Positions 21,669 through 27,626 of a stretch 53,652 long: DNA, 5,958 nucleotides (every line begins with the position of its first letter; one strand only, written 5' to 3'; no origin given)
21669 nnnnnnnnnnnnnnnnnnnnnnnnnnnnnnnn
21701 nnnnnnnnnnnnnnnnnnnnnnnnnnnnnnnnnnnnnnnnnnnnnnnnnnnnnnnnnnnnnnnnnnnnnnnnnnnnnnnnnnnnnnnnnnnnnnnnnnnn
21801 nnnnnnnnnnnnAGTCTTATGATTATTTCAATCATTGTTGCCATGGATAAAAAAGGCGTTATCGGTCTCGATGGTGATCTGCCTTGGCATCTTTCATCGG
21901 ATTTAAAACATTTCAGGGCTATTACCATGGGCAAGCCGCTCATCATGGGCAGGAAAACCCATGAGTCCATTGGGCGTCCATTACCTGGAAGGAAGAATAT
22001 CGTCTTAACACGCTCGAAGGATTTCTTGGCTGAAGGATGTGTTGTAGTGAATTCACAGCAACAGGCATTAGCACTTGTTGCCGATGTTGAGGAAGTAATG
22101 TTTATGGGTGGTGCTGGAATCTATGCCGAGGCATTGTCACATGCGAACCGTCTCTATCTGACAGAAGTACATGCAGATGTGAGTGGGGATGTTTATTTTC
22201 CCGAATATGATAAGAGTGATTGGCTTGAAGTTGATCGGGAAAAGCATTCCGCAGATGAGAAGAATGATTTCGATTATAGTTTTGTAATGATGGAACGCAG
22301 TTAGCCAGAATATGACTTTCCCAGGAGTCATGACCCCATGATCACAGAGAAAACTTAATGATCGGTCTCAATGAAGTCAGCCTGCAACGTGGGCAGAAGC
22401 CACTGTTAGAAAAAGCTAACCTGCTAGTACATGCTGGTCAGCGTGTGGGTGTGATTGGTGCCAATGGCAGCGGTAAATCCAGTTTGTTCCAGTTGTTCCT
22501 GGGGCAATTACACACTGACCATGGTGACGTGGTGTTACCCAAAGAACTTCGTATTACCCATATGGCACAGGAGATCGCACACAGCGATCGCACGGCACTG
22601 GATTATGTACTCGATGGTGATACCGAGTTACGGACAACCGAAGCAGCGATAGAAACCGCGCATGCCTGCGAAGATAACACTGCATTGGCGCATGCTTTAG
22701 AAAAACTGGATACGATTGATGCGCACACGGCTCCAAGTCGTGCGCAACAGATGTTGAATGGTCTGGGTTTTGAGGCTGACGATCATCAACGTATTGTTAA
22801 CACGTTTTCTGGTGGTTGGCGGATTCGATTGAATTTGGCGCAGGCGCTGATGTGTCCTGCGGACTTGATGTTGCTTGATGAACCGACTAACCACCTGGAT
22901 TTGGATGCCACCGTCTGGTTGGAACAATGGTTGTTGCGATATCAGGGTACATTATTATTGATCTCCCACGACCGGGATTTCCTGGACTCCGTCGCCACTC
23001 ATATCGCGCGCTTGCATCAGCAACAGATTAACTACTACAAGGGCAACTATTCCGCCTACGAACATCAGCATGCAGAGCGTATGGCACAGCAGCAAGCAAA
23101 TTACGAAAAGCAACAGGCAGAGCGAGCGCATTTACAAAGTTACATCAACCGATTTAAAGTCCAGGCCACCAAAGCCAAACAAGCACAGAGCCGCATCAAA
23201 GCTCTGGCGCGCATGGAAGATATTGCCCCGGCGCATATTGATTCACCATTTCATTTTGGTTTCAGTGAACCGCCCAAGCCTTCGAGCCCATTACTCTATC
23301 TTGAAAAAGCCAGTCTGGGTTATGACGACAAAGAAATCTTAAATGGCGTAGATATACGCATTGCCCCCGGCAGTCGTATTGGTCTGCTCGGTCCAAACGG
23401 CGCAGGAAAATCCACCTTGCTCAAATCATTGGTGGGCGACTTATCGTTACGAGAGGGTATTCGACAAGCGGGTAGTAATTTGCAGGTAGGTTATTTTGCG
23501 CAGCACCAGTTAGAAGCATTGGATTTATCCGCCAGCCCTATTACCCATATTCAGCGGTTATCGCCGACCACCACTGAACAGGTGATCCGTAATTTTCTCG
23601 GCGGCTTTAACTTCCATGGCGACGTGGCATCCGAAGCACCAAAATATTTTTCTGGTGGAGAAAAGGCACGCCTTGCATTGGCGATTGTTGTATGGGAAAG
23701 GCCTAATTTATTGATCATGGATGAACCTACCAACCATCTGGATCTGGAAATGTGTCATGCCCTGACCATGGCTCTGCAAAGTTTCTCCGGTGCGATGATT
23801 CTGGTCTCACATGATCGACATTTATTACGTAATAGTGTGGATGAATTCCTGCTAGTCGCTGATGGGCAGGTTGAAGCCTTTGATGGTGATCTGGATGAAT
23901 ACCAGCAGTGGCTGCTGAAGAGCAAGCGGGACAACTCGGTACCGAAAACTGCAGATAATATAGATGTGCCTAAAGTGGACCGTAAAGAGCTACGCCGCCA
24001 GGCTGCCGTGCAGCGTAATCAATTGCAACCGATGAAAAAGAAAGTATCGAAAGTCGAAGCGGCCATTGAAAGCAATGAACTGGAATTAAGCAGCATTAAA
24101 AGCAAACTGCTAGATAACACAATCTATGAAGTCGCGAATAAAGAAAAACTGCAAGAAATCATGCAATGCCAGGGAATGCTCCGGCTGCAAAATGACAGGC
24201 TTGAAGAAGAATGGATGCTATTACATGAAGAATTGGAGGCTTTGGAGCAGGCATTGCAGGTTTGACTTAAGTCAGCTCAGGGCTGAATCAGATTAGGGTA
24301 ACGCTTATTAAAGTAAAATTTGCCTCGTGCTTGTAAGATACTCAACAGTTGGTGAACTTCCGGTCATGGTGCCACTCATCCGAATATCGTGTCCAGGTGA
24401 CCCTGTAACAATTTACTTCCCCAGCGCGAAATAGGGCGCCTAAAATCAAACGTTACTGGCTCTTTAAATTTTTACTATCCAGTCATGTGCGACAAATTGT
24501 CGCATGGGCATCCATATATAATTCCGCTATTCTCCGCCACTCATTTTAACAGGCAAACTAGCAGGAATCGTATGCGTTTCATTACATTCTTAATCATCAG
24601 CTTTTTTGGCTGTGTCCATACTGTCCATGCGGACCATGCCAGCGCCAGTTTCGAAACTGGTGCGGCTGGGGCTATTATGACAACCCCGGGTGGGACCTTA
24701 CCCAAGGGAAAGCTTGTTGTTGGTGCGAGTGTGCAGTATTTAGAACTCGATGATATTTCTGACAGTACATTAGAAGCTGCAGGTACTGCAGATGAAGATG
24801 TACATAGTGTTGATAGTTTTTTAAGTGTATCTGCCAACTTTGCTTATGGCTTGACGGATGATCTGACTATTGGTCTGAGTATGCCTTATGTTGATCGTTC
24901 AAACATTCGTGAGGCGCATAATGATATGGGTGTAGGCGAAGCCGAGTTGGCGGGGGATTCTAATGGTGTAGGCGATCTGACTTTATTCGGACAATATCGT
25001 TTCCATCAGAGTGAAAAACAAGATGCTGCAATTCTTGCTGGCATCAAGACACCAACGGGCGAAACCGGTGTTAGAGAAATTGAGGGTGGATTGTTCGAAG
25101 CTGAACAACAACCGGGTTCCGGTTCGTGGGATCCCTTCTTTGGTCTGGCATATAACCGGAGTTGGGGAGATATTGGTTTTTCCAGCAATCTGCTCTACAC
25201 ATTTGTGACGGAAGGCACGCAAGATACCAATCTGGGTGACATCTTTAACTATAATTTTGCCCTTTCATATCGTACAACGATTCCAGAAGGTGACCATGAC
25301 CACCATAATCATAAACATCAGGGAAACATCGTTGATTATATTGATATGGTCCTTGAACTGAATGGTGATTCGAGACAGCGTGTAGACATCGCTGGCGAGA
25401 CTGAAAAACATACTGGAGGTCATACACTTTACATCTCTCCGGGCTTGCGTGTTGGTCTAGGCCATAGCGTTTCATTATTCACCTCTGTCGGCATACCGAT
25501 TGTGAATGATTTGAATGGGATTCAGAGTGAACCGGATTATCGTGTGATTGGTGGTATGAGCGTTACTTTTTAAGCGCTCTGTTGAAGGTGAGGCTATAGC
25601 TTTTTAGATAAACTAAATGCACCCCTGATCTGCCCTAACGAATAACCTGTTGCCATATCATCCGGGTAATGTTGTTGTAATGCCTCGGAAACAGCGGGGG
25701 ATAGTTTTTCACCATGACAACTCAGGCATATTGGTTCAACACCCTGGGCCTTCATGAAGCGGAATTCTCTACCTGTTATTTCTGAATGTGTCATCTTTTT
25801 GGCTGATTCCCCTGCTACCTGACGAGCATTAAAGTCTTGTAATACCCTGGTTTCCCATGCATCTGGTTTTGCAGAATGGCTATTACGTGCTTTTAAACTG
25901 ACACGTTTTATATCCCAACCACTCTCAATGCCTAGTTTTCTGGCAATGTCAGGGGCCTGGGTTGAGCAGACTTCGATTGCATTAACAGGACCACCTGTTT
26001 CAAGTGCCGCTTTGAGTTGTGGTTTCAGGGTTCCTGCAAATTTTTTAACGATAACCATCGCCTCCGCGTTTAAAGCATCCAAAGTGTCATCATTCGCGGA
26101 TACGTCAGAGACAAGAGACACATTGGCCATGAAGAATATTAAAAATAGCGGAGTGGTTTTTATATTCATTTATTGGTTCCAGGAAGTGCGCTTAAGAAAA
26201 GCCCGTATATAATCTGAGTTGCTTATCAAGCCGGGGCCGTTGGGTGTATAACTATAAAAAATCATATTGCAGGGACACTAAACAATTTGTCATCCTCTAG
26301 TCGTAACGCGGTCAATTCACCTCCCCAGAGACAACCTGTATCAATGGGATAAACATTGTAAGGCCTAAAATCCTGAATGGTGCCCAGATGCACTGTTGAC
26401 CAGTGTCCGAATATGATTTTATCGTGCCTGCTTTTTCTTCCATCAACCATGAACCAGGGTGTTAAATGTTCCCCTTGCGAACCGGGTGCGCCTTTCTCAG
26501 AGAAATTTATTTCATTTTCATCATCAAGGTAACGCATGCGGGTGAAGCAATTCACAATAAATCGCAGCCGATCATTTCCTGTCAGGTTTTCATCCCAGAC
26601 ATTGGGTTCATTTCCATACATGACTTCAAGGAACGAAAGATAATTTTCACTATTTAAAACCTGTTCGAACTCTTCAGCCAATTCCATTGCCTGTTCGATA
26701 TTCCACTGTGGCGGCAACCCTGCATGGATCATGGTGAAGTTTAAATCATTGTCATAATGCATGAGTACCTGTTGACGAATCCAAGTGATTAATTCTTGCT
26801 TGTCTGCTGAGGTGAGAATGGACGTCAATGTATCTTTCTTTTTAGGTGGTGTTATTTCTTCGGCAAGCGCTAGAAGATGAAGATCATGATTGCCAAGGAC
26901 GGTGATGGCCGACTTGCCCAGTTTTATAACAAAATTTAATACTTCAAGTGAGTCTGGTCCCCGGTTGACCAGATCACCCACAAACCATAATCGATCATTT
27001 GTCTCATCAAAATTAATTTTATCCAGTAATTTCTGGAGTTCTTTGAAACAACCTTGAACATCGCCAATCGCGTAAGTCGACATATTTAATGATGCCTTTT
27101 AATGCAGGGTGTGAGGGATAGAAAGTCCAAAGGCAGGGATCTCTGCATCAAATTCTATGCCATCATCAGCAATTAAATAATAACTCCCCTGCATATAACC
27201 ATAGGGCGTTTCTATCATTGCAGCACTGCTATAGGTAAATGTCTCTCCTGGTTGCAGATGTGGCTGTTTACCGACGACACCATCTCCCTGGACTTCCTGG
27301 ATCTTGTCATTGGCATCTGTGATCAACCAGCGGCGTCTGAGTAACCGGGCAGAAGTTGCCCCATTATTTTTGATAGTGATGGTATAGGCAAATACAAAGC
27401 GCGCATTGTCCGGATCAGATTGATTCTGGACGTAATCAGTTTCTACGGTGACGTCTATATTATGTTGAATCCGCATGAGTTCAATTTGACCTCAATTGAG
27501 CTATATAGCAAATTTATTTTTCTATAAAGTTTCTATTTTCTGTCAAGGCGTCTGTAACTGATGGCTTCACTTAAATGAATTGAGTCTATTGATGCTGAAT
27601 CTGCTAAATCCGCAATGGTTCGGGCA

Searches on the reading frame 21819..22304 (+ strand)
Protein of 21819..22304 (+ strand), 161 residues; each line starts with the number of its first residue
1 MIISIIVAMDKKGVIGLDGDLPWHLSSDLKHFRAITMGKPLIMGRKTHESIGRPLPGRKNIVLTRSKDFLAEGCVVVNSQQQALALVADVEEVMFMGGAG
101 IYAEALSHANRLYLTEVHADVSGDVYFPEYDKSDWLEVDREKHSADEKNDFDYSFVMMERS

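Call 42: search_protein_families(library=pfam, proteins=[window:21819-22304:+], max_evalue=0.00001)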
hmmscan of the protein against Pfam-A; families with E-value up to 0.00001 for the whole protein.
window:21819-22304:+ (161 aa): 1 family
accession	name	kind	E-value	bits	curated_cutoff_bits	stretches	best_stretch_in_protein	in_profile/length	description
PF00186.24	DHFR_1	-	2.1e-63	213.2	25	1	3-160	2-159/159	Dihydrofolate reductase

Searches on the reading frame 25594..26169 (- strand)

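Call 42: search_protein_families(library=pfam, proteins=[window:25594-26169:-], max_evalue=0.00001)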
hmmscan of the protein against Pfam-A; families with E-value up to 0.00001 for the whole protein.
window:25594-26169:- (191 aa): 1 family
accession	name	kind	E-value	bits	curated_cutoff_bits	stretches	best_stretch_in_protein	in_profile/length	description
PF11845.13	Tll0287-like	-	4.6e-24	85.9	24.1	1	34-188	9-142/144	Tll0287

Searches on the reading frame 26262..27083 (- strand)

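Call 42: search_protein_families(library=pfam, proteins=[window:26262-27083:-], max_evalue=0.00001)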
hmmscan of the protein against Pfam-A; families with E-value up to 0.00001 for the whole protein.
window:26262-27083:- (273 aa): 1 family
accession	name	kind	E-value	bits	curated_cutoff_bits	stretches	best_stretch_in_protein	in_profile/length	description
PF00149.33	Metallophos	-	1.5e-14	55.3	21.5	1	2-122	2-116/191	Calcineurin-like phosphoesterase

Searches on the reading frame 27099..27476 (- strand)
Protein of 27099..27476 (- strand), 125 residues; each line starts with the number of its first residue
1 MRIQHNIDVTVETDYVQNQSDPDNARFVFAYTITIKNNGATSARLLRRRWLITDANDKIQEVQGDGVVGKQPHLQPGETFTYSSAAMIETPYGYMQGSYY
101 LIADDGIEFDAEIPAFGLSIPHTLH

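Call 42: search_protein_families(library=pfam, proteins=[window:27099-27476:-], max_evalue=0.00001)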
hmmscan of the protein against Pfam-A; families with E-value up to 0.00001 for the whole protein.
window:27099-27476:- (125 aa): 1 family
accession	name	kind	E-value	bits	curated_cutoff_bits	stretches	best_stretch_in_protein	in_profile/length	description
PF04379.20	DUF525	-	2e-34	118.1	27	1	18-101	2-85/87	ApaG domain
